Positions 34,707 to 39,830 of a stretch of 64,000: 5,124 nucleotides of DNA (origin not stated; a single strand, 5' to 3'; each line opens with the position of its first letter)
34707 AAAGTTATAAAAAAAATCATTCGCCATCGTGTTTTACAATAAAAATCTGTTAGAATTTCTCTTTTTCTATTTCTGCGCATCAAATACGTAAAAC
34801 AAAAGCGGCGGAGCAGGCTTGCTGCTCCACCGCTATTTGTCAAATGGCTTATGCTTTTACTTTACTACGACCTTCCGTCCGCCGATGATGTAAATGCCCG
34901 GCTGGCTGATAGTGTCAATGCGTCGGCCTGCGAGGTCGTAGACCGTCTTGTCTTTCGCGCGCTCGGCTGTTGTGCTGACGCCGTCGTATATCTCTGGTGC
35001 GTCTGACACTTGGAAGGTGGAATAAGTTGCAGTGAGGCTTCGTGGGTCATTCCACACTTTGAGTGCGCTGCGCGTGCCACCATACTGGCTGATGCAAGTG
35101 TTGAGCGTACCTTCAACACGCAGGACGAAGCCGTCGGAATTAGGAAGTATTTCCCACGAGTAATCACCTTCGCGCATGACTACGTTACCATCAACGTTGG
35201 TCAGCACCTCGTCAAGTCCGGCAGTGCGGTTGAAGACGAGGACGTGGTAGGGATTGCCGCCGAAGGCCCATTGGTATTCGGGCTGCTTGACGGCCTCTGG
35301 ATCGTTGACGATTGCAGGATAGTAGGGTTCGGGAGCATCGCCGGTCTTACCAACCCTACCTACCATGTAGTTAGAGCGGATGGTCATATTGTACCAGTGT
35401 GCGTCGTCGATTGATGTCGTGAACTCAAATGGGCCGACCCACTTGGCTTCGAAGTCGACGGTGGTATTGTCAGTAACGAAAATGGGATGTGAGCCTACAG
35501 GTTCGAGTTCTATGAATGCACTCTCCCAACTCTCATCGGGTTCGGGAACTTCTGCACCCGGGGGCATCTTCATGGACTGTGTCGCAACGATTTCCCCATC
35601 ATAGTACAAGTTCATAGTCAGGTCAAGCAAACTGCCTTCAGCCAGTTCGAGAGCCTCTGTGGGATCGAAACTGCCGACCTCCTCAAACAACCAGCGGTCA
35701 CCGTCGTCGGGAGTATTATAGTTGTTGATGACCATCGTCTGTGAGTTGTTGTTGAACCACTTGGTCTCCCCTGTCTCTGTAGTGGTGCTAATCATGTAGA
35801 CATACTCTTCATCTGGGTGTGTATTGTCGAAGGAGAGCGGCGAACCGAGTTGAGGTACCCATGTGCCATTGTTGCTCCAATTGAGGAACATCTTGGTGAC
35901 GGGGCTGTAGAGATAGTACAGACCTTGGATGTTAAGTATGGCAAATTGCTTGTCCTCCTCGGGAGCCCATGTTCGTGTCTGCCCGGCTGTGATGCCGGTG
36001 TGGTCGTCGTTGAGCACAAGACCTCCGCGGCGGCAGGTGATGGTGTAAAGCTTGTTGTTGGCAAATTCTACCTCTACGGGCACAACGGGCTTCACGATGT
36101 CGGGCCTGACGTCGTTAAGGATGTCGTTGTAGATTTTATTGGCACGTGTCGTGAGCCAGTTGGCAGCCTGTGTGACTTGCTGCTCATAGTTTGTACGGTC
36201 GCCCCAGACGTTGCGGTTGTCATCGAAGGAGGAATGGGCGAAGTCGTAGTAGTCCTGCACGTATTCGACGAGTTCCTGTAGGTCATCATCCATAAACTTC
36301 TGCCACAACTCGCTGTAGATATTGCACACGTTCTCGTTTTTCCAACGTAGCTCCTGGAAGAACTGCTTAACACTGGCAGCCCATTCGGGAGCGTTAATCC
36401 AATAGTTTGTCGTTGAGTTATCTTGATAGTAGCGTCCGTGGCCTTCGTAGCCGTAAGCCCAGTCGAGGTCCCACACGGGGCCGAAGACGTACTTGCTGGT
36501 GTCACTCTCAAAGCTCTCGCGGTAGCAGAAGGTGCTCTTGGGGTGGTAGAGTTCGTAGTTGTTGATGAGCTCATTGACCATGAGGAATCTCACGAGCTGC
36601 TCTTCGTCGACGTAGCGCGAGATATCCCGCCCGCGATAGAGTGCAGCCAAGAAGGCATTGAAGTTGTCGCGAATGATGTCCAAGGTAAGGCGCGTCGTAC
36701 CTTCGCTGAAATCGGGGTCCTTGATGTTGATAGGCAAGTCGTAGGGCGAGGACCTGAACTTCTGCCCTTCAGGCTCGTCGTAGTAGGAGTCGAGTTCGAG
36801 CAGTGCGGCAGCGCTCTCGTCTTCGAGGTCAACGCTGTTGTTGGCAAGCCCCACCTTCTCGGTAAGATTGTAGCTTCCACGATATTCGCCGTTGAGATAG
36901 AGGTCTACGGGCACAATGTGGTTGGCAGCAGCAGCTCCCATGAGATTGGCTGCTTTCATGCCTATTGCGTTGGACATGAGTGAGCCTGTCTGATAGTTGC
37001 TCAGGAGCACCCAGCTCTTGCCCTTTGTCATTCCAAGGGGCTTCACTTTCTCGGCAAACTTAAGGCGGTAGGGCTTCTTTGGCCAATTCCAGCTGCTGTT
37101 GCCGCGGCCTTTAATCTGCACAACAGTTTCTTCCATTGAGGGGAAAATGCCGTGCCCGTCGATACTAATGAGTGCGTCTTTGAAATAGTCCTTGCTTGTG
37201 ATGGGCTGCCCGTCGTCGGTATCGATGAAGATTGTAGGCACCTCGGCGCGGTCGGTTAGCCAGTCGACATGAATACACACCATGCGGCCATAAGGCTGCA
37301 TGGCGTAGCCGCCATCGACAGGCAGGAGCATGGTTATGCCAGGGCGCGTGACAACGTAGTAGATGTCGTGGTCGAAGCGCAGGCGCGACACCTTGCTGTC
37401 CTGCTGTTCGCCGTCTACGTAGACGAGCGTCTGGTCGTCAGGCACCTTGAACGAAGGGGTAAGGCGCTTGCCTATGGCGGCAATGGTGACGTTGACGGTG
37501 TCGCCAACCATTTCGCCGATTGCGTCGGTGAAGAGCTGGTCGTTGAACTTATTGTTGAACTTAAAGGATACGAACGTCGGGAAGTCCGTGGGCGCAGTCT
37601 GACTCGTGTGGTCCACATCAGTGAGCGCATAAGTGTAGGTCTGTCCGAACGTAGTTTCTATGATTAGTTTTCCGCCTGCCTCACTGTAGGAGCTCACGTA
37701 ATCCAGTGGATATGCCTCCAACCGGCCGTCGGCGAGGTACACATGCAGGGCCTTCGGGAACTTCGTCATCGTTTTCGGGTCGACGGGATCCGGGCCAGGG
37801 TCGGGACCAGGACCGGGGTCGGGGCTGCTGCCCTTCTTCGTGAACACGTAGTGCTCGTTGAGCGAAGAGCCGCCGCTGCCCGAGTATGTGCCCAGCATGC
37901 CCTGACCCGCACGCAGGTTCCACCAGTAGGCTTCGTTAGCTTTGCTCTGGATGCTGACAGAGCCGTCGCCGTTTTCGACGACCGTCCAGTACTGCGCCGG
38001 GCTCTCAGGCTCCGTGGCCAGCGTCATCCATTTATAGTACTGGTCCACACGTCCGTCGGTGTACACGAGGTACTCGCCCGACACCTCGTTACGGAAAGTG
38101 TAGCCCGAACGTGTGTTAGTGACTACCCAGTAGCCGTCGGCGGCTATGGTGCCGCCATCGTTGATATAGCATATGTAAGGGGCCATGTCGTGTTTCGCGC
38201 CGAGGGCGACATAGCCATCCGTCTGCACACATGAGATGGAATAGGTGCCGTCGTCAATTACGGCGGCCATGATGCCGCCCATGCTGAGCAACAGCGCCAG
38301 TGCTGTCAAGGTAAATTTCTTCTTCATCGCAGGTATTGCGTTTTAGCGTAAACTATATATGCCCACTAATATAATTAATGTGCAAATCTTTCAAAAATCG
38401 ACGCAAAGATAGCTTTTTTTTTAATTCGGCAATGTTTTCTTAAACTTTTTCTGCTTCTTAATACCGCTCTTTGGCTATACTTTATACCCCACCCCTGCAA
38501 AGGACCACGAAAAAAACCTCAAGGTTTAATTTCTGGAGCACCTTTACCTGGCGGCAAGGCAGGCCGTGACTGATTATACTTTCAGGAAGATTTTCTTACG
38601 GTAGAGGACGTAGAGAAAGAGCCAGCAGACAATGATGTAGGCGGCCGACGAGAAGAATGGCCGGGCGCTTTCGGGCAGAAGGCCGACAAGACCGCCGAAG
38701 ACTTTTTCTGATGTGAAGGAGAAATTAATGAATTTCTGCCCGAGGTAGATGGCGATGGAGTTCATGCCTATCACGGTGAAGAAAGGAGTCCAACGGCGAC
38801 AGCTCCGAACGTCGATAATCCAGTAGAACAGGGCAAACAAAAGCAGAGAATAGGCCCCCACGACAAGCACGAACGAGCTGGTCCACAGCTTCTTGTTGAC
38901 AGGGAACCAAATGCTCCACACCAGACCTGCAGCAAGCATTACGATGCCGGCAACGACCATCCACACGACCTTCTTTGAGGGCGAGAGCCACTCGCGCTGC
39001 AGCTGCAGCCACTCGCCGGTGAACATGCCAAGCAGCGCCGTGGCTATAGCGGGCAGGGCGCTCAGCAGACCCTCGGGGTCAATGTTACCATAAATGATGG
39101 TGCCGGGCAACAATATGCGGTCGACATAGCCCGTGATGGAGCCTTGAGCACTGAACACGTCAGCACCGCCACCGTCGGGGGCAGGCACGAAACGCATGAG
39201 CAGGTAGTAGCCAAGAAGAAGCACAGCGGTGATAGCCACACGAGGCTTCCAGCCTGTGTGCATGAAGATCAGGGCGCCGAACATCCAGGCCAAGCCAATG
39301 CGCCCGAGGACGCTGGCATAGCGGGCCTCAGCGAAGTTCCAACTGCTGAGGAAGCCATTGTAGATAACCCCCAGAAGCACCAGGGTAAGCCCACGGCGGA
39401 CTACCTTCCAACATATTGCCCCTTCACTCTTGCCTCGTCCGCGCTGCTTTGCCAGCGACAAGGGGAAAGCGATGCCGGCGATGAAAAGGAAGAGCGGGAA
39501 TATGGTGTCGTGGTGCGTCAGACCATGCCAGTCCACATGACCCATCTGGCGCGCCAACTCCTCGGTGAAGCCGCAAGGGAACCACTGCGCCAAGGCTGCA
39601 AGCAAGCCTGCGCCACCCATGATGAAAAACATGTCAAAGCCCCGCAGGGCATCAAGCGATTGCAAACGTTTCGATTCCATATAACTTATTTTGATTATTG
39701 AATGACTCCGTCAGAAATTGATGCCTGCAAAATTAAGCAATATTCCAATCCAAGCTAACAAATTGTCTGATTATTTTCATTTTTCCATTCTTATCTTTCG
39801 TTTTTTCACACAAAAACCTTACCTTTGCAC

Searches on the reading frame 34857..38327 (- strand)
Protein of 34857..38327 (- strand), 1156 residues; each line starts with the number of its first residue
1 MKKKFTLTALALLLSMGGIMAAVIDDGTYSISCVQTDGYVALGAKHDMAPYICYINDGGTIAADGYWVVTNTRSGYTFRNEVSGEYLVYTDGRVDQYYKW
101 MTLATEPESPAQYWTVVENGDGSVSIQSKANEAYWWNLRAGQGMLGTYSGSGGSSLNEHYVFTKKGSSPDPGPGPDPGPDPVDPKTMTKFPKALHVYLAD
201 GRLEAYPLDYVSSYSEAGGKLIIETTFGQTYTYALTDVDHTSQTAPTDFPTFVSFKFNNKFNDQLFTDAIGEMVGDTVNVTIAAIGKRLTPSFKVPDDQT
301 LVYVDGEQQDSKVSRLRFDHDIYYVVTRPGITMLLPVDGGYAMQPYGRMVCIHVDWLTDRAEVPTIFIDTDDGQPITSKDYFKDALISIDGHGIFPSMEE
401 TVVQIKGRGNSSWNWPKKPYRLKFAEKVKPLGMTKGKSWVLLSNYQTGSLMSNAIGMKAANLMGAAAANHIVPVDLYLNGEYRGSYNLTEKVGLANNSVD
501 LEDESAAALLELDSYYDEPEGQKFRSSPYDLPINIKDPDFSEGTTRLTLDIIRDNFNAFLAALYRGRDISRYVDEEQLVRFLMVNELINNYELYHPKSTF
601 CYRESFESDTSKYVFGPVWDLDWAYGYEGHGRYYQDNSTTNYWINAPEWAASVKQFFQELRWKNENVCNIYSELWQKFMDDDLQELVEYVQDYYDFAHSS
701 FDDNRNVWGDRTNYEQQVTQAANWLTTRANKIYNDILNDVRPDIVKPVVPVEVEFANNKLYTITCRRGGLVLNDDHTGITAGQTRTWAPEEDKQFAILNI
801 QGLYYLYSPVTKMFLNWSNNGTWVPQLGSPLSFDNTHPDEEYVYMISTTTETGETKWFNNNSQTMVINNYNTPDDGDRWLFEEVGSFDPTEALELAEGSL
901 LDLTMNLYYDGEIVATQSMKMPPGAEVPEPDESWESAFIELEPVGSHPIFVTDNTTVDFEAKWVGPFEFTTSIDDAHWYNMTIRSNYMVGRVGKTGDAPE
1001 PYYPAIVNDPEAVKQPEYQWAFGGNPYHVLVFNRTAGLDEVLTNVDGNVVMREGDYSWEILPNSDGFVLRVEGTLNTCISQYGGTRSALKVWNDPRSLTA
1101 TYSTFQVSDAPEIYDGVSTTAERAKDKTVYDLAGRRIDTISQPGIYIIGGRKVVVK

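Call 54: search_protein_families(library=pfam, proteins=[window:34857-38327:-], max_evalue=0.00001)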
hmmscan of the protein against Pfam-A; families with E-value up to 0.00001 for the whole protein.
window:34857-38327:- (1156 aa): 2 families
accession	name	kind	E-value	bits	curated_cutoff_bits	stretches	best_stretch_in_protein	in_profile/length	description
PF08757.17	CotH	-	1.9e-27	97.1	23.8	1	405-730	1-320/322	CotH kinase protein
PF14200.12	RicinB_lectin_2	-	3.1e-06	28.2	25.6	0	67-139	5-76/89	Ricin-type beta-trefoil lectin domain-like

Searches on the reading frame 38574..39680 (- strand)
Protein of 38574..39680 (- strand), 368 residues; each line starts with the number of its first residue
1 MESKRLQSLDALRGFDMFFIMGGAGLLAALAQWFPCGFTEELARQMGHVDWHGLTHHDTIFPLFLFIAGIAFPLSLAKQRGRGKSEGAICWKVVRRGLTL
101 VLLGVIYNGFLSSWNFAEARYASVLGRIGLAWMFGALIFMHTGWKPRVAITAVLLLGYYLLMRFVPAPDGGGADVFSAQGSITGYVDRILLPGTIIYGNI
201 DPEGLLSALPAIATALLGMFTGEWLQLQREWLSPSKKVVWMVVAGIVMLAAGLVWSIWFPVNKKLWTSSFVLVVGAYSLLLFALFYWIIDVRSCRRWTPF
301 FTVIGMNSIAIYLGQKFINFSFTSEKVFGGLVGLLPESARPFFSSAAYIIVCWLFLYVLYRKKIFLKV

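Call 54: search_protein_families(library=pfam, proteins=[window:38574-39680:-], max_evalue=0.00001)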
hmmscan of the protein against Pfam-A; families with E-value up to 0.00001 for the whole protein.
window:38574-39680:- (368 aa): 1 family
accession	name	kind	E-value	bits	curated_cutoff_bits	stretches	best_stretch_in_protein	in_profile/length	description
PF16401.11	DUF5009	-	6.7e-06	26.1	25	1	6-117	2-112/260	Domain of unknown function (DUF5009)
